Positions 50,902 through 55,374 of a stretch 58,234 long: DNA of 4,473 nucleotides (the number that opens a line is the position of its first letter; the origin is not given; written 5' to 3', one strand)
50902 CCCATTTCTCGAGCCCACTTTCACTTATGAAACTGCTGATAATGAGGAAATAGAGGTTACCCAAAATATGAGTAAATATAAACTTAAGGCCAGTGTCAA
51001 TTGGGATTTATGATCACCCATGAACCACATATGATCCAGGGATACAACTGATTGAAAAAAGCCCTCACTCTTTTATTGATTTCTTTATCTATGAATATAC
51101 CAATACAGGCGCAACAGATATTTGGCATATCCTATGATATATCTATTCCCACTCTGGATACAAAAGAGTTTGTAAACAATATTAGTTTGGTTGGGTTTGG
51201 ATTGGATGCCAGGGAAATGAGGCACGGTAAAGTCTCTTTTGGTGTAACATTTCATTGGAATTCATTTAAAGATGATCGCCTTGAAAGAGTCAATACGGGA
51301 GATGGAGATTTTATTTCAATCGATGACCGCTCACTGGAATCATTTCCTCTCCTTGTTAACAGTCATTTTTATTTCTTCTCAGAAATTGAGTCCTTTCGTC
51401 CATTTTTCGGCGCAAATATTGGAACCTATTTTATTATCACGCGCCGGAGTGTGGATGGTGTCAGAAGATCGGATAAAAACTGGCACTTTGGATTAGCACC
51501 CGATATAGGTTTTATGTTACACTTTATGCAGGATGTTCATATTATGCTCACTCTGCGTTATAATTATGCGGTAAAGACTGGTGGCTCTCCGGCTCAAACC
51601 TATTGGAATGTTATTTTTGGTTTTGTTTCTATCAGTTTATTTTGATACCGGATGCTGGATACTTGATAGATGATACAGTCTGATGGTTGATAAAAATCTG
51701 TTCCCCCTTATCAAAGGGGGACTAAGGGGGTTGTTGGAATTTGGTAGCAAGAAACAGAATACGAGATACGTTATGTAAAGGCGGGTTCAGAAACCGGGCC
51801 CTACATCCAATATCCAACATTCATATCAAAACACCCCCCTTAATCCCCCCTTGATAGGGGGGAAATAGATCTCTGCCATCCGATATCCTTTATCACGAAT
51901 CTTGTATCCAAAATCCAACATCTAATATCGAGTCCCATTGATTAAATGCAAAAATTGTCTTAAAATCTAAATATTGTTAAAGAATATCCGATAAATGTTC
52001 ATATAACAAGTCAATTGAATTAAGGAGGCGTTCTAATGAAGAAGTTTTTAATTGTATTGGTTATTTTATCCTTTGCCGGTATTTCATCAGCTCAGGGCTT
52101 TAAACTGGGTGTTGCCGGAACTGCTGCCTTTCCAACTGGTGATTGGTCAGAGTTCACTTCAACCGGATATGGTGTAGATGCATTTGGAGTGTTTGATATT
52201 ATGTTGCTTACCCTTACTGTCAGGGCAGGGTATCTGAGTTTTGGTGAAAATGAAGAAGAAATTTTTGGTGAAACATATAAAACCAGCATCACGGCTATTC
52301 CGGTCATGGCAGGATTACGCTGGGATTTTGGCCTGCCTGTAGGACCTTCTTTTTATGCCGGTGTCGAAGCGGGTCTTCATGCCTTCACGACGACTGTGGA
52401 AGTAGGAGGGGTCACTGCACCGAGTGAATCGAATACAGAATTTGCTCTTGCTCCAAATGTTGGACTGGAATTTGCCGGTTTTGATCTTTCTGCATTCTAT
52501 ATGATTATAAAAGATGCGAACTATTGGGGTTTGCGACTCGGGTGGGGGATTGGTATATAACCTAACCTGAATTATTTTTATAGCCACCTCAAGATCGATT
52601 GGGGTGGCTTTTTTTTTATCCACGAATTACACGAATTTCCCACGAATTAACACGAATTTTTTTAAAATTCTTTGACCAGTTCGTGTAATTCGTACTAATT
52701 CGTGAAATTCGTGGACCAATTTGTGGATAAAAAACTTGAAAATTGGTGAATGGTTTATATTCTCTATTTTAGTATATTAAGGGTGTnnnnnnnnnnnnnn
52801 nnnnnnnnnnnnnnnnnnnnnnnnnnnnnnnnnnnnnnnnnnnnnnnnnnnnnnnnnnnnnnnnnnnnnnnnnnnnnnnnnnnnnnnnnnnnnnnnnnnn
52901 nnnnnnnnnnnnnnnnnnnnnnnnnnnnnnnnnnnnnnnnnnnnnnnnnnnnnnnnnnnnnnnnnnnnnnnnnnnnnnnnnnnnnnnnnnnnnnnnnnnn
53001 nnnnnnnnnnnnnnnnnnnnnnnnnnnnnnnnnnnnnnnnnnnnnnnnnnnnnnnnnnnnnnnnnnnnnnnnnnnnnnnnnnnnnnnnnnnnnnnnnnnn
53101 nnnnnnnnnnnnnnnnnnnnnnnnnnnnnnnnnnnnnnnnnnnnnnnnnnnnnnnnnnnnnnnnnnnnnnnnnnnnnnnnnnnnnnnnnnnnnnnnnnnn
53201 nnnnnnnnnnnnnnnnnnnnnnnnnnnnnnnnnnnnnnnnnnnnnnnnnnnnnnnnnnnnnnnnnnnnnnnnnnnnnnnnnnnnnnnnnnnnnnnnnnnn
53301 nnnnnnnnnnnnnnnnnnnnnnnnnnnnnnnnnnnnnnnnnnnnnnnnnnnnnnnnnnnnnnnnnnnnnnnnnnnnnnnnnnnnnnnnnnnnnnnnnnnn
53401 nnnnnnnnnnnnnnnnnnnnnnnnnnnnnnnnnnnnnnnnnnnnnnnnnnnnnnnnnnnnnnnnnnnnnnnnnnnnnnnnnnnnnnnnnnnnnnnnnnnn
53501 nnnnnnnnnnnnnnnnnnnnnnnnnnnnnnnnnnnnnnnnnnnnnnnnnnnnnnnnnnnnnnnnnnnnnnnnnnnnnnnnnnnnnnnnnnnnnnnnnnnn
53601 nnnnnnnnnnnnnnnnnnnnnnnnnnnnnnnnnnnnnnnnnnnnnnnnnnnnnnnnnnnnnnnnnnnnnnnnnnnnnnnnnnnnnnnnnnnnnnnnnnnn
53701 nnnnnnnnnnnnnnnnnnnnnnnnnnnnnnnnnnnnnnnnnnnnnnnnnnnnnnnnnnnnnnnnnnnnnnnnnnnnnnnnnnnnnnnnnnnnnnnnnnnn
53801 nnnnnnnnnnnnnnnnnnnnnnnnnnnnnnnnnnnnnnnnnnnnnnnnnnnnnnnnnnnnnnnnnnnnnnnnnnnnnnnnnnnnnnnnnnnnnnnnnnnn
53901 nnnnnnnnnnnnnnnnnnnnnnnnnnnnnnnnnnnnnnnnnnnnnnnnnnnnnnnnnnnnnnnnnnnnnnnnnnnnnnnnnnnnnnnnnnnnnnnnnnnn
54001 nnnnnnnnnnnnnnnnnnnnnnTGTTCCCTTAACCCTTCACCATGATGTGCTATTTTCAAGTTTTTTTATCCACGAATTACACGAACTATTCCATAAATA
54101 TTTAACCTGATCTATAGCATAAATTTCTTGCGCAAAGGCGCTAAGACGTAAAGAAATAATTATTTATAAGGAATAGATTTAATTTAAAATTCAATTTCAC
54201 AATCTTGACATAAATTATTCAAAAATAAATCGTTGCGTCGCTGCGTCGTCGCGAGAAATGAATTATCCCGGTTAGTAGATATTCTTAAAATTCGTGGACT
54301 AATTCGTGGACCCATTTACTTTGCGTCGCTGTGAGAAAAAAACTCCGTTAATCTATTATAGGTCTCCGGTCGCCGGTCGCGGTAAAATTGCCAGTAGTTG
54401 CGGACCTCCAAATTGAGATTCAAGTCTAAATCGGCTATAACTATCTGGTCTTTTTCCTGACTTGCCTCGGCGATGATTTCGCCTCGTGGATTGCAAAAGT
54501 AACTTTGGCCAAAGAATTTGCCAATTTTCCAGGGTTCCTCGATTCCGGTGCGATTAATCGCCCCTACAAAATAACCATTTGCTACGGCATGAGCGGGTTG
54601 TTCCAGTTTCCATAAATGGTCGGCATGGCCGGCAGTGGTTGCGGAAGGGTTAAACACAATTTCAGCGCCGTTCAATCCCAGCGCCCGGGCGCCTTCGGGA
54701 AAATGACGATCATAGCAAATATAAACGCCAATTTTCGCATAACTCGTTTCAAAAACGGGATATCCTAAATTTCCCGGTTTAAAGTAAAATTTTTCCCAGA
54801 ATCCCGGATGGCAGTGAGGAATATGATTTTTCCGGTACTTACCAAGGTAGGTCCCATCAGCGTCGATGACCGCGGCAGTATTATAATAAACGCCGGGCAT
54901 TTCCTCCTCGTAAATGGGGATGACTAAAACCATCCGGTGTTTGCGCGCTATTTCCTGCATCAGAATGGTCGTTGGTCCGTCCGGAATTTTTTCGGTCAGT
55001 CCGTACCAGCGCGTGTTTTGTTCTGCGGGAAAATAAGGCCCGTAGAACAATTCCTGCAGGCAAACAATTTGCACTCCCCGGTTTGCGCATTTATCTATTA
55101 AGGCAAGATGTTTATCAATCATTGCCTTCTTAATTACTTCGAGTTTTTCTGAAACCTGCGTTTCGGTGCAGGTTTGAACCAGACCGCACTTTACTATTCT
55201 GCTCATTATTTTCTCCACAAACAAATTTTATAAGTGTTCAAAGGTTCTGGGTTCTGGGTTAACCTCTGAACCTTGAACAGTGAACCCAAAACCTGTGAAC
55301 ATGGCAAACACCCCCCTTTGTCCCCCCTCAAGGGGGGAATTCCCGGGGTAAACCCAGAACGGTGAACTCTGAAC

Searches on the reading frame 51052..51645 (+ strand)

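Call 107: search_protein_families(library=pfam, proteins=[window:51052-51645:+], max_evalue=0.00001)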
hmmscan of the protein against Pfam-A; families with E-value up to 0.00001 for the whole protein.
window:51052-51645:+ (197 aa): 1 family
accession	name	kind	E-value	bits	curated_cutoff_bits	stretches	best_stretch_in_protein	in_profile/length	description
PF13505.12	OMP_b-brl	-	4.3e-08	34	28.7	1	6-186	3-168/175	Outer membrane protein beta-barrel domain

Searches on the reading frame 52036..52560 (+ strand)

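Call 24: search_protein_families(library=pfam, proteins=[window:52036-52560:+], max_evalue=0.01)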
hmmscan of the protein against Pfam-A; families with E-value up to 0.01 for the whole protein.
window:52036-52560:+ (174 aa): 1 family
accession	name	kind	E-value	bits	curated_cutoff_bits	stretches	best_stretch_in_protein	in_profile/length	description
PF13505.12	OMP_b-brl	-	6.1e-06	26.9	28.7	1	8-147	4-139/175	Outer membrane protein beta-barrel domain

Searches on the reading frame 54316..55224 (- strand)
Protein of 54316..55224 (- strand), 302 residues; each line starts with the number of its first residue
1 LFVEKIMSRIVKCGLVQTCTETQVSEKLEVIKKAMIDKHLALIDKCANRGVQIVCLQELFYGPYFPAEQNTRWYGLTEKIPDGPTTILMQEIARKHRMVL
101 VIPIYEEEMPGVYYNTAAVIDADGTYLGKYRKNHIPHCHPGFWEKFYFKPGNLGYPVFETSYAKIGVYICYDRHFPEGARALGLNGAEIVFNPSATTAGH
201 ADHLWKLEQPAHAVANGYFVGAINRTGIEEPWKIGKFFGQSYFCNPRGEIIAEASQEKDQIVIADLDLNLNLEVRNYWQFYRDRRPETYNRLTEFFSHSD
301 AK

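Call 98: search_protein_families(library=pfam, proteins=[window:54316-55224:-], max_evalue=0.00001)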
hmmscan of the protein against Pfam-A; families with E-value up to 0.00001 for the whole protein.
window:54316-55224:- (302 aa): 1 family
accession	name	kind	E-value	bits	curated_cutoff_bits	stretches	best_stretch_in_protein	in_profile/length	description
PF00795.27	CN_hydrolase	-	1.1e-60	205.6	23.2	1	32-270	14-250/256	Carbon-nitrogen hydrolase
